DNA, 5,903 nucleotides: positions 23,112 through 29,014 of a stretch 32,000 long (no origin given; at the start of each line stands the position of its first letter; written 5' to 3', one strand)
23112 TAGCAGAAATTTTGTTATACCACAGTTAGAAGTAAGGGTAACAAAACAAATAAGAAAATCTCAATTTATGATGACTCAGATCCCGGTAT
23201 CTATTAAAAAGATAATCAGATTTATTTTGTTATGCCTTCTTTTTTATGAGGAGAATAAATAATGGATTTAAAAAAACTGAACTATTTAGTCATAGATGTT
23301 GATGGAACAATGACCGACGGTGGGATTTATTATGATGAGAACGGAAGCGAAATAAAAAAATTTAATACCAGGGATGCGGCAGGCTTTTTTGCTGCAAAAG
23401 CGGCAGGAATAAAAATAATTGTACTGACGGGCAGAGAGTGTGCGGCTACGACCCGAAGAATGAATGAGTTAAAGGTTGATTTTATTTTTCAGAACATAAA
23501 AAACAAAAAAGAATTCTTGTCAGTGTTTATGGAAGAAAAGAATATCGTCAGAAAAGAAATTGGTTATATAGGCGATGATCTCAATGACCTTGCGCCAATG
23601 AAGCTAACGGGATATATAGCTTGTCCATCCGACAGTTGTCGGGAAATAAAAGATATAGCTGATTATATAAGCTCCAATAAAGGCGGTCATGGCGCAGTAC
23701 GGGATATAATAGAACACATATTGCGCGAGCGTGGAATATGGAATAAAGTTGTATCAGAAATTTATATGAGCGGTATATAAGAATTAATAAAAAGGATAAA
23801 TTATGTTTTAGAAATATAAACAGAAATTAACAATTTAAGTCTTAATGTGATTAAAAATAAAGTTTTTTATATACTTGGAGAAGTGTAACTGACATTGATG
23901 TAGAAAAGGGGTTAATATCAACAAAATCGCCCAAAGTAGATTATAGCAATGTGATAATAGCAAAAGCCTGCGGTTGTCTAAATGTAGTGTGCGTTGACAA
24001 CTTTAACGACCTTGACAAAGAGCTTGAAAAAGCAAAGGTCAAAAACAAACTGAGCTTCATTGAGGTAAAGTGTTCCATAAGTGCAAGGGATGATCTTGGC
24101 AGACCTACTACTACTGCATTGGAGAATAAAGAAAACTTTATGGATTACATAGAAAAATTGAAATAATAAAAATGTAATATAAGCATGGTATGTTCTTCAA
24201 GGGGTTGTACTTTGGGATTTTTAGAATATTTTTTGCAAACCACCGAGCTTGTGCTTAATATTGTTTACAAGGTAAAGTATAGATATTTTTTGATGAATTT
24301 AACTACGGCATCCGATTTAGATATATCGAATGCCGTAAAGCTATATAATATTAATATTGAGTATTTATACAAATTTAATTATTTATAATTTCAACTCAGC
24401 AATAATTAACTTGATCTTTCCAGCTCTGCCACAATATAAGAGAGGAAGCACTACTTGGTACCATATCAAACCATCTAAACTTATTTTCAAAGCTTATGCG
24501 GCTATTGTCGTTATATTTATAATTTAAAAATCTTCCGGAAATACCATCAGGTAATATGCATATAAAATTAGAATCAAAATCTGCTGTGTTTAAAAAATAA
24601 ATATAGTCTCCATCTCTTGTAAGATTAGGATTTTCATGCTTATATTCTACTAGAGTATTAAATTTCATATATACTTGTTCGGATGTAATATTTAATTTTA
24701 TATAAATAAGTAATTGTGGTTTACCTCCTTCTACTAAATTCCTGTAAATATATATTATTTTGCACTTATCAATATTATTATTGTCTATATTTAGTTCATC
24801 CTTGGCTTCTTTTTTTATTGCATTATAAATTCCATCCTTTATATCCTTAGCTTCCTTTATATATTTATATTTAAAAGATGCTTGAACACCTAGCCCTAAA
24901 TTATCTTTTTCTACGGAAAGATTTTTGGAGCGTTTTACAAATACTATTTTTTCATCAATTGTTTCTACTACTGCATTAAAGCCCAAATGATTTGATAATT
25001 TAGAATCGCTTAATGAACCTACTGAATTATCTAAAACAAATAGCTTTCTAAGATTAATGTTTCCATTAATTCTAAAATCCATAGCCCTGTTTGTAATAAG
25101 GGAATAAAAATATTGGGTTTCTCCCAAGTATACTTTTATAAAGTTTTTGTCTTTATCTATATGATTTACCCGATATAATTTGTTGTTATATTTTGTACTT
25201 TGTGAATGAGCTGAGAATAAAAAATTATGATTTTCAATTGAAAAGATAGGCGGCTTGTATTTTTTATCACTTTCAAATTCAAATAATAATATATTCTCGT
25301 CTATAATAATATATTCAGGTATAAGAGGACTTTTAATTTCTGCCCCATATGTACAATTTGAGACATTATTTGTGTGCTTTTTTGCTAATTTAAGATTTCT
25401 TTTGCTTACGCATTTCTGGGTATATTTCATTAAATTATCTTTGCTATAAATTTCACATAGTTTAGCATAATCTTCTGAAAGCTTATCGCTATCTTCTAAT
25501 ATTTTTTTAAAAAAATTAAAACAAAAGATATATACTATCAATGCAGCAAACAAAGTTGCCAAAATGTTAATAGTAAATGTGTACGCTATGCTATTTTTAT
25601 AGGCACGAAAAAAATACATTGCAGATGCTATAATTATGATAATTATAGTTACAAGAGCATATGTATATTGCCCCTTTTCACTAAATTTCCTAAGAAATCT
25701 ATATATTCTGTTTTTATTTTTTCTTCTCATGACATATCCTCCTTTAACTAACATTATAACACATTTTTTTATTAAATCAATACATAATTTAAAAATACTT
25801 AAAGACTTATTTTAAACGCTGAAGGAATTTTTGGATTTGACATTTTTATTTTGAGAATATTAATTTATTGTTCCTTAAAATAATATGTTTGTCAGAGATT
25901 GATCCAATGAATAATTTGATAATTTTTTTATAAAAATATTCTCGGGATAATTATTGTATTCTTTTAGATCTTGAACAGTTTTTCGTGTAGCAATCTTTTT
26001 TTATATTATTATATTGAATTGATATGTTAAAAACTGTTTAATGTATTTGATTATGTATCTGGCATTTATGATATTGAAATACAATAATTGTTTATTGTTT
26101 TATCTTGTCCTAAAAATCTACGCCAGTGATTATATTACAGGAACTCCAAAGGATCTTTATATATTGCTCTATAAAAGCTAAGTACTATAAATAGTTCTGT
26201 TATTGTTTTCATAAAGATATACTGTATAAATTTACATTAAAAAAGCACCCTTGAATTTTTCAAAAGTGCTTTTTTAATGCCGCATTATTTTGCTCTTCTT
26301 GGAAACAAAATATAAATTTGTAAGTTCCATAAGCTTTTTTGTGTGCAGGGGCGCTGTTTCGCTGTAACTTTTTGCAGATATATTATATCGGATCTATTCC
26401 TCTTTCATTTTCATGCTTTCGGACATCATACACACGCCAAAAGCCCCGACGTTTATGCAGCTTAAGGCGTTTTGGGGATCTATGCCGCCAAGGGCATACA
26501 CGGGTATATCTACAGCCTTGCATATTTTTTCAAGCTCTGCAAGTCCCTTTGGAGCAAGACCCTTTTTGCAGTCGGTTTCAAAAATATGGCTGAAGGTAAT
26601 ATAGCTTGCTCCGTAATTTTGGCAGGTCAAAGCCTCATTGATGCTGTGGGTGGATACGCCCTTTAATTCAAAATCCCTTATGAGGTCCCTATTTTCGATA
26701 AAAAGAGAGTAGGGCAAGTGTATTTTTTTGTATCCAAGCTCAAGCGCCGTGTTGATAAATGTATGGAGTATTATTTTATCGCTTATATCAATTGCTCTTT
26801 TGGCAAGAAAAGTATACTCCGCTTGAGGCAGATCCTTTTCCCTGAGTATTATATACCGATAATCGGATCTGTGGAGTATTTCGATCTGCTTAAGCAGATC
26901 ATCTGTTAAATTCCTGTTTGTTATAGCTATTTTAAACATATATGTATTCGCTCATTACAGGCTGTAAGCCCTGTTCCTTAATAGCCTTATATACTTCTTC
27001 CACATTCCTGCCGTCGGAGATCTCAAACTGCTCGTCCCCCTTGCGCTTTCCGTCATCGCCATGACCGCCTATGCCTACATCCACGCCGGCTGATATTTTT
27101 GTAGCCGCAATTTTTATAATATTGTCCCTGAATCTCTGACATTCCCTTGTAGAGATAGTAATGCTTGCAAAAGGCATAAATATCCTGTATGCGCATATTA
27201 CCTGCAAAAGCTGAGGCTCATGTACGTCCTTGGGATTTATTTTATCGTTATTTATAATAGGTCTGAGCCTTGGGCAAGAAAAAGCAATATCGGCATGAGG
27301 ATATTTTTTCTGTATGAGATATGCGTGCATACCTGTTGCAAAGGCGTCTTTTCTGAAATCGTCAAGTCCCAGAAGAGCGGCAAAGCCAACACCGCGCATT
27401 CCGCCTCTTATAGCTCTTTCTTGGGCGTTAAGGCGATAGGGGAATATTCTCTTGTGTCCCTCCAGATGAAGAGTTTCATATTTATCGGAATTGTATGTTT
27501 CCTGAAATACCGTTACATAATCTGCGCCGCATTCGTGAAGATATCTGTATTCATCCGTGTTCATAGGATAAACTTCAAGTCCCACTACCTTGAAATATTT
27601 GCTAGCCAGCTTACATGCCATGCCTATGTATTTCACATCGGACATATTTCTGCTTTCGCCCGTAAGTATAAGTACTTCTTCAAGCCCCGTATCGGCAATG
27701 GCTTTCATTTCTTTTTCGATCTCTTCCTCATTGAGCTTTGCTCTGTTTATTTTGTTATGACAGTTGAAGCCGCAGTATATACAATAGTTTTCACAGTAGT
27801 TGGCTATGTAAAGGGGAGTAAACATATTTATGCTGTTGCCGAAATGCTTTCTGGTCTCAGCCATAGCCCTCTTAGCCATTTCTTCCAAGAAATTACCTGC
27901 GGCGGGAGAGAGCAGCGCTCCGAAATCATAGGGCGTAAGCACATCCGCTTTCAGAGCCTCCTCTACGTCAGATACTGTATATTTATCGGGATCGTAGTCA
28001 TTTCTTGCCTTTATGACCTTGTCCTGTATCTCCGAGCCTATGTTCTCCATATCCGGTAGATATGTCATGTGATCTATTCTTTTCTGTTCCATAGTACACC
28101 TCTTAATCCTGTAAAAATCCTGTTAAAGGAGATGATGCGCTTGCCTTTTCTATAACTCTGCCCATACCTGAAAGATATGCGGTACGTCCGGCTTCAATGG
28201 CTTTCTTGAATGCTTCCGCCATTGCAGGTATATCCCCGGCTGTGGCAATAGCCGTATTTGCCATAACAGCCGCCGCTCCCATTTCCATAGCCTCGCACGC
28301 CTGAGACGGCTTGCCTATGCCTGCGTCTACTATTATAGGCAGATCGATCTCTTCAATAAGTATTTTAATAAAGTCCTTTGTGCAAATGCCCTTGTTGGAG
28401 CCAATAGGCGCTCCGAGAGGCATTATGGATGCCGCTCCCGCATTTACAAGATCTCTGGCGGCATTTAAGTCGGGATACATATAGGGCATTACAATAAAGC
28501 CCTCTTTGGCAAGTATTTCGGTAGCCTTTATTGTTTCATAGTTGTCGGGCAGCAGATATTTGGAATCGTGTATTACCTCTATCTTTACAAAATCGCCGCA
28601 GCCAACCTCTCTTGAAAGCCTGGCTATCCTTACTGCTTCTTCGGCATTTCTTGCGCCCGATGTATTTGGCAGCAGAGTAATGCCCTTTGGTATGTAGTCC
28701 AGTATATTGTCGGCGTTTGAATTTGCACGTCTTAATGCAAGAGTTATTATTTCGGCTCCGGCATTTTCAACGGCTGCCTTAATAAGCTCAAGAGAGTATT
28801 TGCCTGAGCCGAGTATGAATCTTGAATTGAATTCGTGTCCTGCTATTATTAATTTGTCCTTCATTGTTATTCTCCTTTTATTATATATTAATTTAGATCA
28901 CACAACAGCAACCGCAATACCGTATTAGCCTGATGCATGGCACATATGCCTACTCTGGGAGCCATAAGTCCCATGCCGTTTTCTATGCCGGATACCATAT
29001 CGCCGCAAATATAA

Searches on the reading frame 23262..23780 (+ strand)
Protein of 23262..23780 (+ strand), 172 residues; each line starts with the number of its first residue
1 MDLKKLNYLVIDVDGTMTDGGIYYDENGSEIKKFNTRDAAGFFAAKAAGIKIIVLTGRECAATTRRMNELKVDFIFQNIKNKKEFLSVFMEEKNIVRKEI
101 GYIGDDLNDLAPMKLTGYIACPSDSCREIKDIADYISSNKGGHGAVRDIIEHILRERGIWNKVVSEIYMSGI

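Call 3: search_protein_families(library=pfam, proteins=[window:23262-23780:+])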
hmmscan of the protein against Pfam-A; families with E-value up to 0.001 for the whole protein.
window:23262-23780:+ (172 aa): 3 families
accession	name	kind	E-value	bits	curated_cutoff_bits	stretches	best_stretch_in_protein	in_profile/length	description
PF08282.18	Hydrolase_3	-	9e-11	42.4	20.9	1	78-144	184-250/255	haloacid dehalogenase-like hydrolase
PF00702.32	Hydrolase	-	0.00046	21.1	26.4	0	44-114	109-188/191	haloacid dehalogenase-like hydrolase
PF25109.1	HAD_PNKP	-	0.00075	20.1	27.6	0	9-98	4-95/143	Polynucleotide kinase PNKP phosphatase domain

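Call 5: search_protein_families(library=ncbifam, proteins=[window:23262-23780:+])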
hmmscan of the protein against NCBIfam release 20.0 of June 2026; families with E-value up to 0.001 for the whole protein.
window:23262-23780:+ (172 aa): 14 families
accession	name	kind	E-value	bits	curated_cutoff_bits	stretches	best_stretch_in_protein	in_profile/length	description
NF058599.1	KDN-9-PPhBT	equivalog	7.6e-42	143.1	180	1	9-155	5-151/152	3-deoxy-D-glycero-D-galacto-nonulopyranosonate 9-phosphatase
TIGR01670.1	KdsC-phosphatas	subfamily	3.2e-40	137.6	106.95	1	7-155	2-150/154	3-deoxy-D-manno-octulosonate 8-phosphate phosphatase, YrbI family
NF007019.0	PRK09484.1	equivalog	3.5e-37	127.9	208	1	4-159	23-178/187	3-deoxy-manno-octulosonate-8-phosphatase KdsC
TIGR02726.1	phenyl_P_delta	equivalog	2.1e-36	125.6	281.95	1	4-167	5-168/169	phenylphosphate carboxylase subunit delta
NF002245.0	PRK01158.1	equivalog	1.2e-13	51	198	1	77-156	153-231/233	phosphoglycolate phosphatase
TIGR01487.1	Pglycolate_arch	equivalog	1e-12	48.4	122.75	1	75-146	141-212/215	phosphoglycolate phosphatase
TIGR00099.1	Cof-subfamily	subfamily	7.3e-12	45.4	137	2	79-140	186-247/256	Cof-type HAD-IIB family hydrolase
TIGR01662.1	HAD-SF-IIIA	subfamily_domain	7.3e-10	39.1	44.6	1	9-118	3-133/141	HAD-IIIA family hydrolase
TIGR01482.1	SPP-subfamily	subfamily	7e-09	35.6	107.15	1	80-153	148-224/225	sucrose-phosphate phosphatase subfamily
TIGR01484.1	HAD-SF-IIB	subfamily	1.4e-08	35.1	41.8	0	81-117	180-216/221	HAD-IIB family hydrolase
NF007806.0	PRK10513.1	equivalog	2.8e-07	30.2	273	1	76-154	191-269/270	sugar-phosphatase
NF045966.1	YcsE_rel_Pase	equivalog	3.9e-06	26.5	220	0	74-146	184-256/265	YcsE-related riboflavin metabolism phosphatase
TIGR01488.1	HAD-SF-IB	subfamily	8.5e-05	22.6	45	0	78-115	139-176/177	HAD-IB family phosphatase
NF007821.0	PRK10530.1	equivalog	0.00044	19.6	274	0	78-153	196-271/272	pyridoxal phosphatase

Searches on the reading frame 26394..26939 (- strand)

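Call 6: search_protein_families(library=pfam, proteins=[window:26394-26939:-])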
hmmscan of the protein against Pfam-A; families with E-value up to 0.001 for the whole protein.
window:26394-26939:- (181 aa): 1 family
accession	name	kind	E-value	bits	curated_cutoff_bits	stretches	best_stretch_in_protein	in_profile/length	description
PF02581.23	TMP-TENI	-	6.8e-31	107.5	27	1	5-173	3-178/180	Thiamine monophosphate synthase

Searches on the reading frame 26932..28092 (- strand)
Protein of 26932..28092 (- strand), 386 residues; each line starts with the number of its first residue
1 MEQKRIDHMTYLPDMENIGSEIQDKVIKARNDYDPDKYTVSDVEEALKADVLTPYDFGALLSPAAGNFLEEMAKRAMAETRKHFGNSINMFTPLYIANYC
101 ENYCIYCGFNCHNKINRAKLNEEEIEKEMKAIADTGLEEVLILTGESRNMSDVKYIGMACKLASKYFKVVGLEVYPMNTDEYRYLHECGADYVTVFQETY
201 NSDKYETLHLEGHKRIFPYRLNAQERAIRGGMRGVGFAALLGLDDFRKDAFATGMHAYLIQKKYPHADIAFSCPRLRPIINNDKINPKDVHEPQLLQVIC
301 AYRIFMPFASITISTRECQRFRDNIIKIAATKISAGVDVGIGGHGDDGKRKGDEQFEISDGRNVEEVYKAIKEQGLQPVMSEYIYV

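Call 6: search_protein_families(library=pfam, proteins=[window:26932-28092:-])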
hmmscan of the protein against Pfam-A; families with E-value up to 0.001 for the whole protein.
window:26932-28092:- (386 aa): 2 families
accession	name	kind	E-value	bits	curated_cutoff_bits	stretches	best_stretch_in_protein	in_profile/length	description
PF06968.18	BATS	-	1.4e-18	67.3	22.2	1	272-377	1-88/88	Biotin and Thiamin Synthesis associated domain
PF04055.27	Radical_SAM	-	1.6e-10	41.9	29.5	1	96-234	3-143/166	Radical SAM superfamily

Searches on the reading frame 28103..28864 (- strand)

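Call 6: search_protein_families(library=pfam, proteins=[window:28103-28864:-])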
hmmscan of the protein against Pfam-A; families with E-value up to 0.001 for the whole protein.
window:28103-28864:- (253 aa): 2 families
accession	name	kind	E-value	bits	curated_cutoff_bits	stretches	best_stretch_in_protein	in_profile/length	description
PF05690.20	ThiG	-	1.8e-104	348.9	23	1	7-246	2-247/247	Thiazole biosynthesis protein ThiG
PF00977.27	His_biosynth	-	0.00044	20.2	23.6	0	163-216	62-116/228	Histidine biosynthesis protein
